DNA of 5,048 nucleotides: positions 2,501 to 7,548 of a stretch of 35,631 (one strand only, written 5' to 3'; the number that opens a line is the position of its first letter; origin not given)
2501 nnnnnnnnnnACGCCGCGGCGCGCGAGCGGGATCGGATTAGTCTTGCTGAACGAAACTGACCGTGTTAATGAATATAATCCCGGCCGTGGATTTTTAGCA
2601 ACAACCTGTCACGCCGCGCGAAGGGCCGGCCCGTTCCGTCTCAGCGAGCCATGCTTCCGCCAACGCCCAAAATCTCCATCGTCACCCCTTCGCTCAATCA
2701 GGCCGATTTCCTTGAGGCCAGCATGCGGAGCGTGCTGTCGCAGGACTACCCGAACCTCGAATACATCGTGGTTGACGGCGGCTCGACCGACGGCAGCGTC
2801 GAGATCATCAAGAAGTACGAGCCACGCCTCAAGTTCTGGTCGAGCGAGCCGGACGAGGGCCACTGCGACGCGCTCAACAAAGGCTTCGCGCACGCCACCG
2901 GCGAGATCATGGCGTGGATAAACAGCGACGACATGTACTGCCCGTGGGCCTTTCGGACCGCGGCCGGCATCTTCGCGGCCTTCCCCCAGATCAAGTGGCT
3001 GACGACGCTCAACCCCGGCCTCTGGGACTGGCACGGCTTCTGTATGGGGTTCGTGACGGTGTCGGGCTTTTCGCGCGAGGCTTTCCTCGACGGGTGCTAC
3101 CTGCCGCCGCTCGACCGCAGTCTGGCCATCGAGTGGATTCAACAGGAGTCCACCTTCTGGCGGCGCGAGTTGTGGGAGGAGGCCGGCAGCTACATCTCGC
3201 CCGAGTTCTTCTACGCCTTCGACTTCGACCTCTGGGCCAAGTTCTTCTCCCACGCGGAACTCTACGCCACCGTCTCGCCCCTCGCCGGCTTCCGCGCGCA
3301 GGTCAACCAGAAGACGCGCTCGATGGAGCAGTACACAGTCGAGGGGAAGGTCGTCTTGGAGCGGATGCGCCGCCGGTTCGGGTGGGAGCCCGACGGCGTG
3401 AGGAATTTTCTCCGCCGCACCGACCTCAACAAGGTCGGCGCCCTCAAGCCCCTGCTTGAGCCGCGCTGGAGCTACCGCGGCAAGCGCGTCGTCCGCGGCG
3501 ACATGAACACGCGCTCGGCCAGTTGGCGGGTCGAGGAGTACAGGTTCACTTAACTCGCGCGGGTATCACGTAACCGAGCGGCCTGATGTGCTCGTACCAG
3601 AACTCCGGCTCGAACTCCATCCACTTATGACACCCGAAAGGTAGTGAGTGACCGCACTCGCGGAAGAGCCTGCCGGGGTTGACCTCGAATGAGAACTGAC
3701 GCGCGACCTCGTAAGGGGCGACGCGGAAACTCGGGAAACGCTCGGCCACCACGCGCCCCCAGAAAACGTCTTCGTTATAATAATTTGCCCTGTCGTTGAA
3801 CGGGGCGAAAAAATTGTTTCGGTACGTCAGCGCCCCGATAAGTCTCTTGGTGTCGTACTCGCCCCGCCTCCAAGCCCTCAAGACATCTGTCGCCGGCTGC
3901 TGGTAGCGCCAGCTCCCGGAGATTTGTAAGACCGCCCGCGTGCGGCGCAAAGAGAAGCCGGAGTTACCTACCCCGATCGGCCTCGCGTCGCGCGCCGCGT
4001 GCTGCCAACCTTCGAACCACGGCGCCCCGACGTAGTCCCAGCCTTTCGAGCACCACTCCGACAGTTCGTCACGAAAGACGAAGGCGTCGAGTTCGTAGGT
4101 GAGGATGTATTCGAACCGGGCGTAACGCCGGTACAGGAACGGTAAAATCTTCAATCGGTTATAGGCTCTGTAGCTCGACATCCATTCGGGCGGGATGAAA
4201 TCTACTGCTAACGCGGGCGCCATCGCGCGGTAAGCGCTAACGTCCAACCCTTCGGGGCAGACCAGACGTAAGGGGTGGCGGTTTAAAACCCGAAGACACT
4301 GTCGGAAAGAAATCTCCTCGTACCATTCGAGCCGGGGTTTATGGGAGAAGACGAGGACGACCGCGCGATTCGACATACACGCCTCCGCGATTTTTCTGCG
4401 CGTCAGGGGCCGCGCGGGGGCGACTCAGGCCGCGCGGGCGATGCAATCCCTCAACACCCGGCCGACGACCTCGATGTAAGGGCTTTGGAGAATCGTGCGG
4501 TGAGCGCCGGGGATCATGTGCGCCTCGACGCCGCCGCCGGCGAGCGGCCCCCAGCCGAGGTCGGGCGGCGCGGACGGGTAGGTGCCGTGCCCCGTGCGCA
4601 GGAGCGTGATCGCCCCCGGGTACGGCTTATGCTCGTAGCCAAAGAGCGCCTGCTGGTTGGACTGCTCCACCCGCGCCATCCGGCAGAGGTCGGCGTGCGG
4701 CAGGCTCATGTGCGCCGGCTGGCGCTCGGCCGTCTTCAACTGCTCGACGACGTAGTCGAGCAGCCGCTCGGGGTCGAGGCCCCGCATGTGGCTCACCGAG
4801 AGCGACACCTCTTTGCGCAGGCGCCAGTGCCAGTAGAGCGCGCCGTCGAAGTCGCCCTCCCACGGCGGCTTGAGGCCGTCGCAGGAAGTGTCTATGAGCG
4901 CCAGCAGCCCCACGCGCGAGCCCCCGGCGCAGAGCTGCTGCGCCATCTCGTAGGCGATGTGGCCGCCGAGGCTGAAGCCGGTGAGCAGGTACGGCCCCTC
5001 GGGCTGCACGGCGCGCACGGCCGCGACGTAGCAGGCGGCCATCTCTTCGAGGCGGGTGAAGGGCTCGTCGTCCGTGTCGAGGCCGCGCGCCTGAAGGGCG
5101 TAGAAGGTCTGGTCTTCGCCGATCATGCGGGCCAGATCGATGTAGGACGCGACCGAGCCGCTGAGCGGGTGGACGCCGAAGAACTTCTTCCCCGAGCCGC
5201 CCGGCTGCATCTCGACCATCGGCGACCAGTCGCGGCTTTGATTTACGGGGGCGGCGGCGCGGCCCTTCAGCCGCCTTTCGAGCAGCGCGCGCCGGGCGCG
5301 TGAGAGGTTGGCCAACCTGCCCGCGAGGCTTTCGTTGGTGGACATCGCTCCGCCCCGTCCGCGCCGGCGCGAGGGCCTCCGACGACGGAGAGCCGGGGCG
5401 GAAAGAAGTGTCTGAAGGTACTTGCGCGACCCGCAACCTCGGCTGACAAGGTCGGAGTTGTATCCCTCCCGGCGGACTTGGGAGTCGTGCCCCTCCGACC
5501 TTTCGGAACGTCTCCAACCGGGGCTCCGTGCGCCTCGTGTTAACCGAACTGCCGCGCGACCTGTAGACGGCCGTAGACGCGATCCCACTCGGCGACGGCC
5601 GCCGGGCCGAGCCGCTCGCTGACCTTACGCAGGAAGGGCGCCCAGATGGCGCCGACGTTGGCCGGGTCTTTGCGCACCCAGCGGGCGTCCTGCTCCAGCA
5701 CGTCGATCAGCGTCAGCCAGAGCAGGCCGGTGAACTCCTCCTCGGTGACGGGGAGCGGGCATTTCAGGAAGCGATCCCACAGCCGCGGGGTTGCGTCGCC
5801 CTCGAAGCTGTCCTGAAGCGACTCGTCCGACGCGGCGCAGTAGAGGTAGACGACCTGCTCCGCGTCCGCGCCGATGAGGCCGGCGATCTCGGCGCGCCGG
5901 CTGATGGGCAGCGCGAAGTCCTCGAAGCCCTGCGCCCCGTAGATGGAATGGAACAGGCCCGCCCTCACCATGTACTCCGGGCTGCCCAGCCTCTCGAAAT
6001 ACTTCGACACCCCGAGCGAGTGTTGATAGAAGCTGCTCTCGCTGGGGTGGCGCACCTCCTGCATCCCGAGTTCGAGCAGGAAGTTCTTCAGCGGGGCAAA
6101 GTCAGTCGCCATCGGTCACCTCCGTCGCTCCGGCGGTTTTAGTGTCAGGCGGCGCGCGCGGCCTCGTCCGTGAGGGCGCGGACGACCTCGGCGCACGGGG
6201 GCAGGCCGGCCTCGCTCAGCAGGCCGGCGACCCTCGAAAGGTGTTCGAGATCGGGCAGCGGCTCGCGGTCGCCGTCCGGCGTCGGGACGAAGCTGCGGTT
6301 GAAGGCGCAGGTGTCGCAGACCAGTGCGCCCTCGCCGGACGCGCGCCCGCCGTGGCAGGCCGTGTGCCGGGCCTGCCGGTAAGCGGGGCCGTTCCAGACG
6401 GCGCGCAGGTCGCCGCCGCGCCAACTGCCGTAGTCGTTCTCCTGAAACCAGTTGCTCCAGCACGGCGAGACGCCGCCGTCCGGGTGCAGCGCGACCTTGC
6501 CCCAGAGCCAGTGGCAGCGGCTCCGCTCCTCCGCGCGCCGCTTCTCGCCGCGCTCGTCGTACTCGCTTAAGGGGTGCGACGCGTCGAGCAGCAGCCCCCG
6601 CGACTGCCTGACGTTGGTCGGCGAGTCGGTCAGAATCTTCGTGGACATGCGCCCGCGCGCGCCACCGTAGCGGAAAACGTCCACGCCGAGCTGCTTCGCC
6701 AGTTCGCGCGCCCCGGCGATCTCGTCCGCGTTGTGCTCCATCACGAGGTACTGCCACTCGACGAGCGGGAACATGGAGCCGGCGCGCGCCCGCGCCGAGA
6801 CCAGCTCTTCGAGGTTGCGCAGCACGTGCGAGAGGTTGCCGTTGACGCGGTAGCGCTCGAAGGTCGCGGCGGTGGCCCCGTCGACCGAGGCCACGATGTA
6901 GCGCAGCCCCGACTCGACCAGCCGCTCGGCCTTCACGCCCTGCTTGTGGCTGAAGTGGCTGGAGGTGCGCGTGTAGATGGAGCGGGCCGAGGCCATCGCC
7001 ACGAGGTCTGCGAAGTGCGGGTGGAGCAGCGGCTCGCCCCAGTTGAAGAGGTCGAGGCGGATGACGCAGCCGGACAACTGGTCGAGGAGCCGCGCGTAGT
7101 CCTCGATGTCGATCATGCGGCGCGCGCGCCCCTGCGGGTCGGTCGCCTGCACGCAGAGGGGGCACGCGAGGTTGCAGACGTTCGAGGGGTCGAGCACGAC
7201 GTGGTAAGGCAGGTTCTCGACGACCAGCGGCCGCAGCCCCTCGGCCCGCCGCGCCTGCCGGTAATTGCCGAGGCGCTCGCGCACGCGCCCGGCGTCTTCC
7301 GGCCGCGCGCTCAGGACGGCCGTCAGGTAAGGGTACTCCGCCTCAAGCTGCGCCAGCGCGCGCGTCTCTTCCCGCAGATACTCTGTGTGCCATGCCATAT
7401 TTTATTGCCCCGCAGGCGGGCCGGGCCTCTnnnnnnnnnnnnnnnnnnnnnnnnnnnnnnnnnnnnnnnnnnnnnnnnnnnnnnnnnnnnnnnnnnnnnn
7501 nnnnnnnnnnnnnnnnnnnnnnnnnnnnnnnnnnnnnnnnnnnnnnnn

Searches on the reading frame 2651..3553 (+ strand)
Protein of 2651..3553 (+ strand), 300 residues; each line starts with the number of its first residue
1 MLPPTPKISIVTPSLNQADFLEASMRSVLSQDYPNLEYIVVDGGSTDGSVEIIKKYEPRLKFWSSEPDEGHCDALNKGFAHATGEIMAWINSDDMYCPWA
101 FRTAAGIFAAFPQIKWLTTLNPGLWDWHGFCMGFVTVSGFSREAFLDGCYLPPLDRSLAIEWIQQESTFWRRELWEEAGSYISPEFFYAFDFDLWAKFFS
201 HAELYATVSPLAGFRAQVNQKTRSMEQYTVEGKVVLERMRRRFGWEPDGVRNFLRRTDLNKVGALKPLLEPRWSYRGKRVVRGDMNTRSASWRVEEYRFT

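Call 8: search_protein_families(library=pfam, proteins=[window:2651-3553:+], max_evalue=0.001)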
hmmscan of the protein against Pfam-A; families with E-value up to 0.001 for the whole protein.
window:2651-3553:+ (300 aa): 3 families
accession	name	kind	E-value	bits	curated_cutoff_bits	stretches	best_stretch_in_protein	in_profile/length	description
PF00535.33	Glycos_transf_2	-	3e-24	86.3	23.3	1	9-96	1-91/168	Glycosyl transferase family 2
PF13641.12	Glyco_tranf_2_3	-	3.3e-06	27.7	27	1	6-197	1-193/230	Glycosyltransferase like family 2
PF10111.15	Glyco_tranf_2_2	-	8.5e-06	25.9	27.3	1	20-105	14-103/276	Glycosyltransferase like family 2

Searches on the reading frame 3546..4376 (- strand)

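Call 8: search_protein_families(library=pfam, proteins=[window:3546-4376:-], max_evalue=0.001)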
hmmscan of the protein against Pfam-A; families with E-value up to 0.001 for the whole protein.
window:3546-4376:- (276 aa): 1 family
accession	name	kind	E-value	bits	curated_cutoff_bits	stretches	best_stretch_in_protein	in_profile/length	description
PF18922.5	DUF5672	-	9.2e-46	155.9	24.4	1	57-250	3-164/164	Protein of unknown function (DUF5672)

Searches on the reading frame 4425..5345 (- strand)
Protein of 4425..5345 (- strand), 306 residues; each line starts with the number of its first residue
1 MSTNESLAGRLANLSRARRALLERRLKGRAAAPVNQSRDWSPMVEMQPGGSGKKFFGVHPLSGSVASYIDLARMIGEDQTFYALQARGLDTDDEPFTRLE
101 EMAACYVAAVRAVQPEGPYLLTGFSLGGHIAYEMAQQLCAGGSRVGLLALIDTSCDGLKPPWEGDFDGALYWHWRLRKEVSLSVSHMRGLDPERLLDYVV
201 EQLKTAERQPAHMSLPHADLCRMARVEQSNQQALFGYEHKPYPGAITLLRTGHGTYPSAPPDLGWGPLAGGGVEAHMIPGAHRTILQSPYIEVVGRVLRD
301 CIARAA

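Call 73: search_protein_families(library=pfam, proteins=[window:4425-5345:-], max_evalue=0.01)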
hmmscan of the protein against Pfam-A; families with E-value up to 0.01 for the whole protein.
window:4425-5345:- (306 aa): 3 families
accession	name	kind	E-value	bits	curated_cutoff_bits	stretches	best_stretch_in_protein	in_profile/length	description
PF00975.26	Thioesterase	-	2.1e-27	97.2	26.4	1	56-290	4-215/226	Thioesterase domain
PF12697.13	Abhydrolase_6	-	8.9e-05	23.7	26.3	1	76-207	25-145/217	Alpha/beta hydrolase family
PF00561.26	Abhydrolase_1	-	0.0027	17.8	25.8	1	59-156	7-103/245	alpha/beta hydrolase fold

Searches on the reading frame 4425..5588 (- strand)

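Call 8: search_protein_families(library=pfam, proteins=[window:4425-5588:-], max_evalue=0.001)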
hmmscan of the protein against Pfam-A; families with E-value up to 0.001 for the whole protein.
window:4425-5588:- (387 aa): 2 families
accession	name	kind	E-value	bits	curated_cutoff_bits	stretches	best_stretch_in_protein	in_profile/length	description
PF00975.26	Thioesterase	-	4.5e-27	96.2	26.4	1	137-370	4-214/226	Thioesterase domain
PF12697.13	Abhydrolase_6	-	0.00026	22.2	26.3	1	157-284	25-141/217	Alpha/beta hydrolase family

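Call 31: search_protein_families(library=ncbifam, proteins=[window:4425-5588:-], max_evalue=0.001)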
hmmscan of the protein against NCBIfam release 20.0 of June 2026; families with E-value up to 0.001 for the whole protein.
window:4425-5588:- (387 aa): 2 families
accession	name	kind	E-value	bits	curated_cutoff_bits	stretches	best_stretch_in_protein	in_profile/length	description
NF040607.1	mycolic_Pks13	equivalog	1.5e-14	52.4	2100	1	132-241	1420-1523/1680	polyketide synthase Pks13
NF007605.2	PRK10252.1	equivalog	6e-12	43.9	2400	1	131-235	1063-1167/1292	enterobactin non-ribosomal peptide synthetase EntF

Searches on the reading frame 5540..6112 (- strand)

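Call 8: search_protein_families(library=pfam, proteins=[window:5540-6112:-], max_evalue=0.001)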
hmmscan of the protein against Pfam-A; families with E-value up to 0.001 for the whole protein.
window:5540-6112:- (190 aa): 1 family
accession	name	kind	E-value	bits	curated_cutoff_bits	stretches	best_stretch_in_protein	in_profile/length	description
PF20680.3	DUF6817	-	7e-23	81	25.2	1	12-93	2-82/85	Domain of unknown function (DUF6817)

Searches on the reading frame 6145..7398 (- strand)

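Call 8: search_protein_families(library=pfam, proteins=[window:6145-7398:-], max_evalue=0.001)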
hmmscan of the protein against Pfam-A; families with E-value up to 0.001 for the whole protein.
window:6145-7398:- (417 aa): 2 families
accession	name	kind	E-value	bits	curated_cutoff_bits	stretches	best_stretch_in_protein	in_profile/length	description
PF04055.27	Radical_SAM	-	2.3e-09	38.1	29.5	1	71-202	3-139/166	Radical SAM superfamily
PF13186.11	SPASM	-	8.3e-07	29.6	21.5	1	295-349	1-53/67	Iron-sulfur cluster-binding domain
